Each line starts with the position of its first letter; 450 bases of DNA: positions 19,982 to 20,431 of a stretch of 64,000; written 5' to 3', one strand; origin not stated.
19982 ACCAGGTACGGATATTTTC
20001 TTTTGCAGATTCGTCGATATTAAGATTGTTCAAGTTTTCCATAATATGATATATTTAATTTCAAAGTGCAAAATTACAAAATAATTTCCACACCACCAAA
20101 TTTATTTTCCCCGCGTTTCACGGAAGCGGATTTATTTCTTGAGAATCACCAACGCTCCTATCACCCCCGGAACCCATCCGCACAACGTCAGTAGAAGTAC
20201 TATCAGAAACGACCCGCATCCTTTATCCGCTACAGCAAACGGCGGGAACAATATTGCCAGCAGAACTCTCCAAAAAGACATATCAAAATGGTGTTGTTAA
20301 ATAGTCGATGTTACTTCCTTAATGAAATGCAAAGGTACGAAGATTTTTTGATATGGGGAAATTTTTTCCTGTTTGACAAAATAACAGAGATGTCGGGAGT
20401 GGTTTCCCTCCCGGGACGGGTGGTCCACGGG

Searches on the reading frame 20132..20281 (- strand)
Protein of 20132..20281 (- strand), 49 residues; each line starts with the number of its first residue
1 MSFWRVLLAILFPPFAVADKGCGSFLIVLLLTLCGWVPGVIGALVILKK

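Call 37: find_encoding_contigs(protein=window:20132-20281:-, flank=4000, max_places=10)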
Protein window:20132-20281:- (49 aa): 16 contigs read that carry it; 10 places shown.
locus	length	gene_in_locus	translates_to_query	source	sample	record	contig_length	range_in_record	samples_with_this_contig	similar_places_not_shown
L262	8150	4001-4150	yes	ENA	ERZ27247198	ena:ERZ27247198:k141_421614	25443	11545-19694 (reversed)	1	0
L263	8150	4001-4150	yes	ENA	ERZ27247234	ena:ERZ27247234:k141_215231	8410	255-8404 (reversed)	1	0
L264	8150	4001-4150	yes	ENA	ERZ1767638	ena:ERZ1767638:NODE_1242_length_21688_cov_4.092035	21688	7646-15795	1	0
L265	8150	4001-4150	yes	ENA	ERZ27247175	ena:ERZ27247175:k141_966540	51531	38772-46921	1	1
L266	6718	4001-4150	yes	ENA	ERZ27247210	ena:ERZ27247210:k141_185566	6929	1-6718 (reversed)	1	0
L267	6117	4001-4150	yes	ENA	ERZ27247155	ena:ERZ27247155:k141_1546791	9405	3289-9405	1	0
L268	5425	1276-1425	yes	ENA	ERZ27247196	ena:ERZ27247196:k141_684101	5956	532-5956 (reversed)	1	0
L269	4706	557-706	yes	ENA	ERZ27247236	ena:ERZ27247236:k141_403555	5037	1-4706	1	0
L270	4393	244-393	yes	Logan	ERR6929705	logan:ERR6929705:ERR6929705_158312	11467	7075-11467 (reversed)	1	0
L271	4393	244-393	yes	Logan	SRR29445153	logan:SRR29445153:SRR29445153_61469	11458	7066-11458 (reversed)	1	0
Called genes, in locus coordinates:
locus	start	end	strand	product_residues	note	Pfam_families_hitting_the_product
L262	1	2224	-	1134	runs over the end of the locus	PF13476:AAA_23, PF13555:AAA_29 (weak), PF13558:SbcC_Walker_B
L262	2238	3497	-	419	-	PF00149:Metallophos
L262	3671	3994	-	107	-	-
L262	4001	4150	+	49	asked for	PF01679:Pmp3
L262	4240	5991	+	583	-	PF00408:PGM_PMM_IV (faint), PF02878:PGM_PMM_I, PF02879:PGM_PMM_II, PF02880:PGM_PMM_III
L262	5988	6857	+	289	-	PF01040:UbiA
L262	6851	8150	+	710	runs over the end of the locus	PF10459:Peptidase_S46, PF13365:Trypsin_2 (faint)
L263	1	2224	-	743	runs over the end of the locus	?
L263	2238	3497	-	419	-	PF00149:Metallophos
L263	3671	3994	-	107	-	-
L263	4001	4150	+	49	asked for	PF01679:Pmp3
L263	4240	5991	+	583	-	PF00408:PGM_PMM_IV (faint), PF02878:PGM_PMM_I, PF02879:PGM_PMM_II, PF02880:PGM_PMM_III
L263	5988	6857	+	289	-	PF01040:UbiA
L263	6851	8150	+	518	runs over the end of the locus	?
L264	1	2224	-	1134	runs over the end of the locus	PF13476:AAA_23, PF13555:AAA_29 (weak), PF13558:SbcC_Walker_B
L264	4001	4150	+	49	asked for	PF01679:Pmp3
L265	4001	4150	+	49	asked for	PF01679:Pmp3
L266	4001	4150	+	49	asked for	PF01679:Pmp3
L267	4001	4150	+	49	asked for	PF01679:Pmp3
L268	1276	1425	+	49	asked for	PF01679:Pmp3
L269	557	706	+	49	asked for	PF01679:Pmp3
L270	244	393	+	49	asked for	PF01679:Pmp3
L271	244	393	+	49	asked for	PF01679:Pmp3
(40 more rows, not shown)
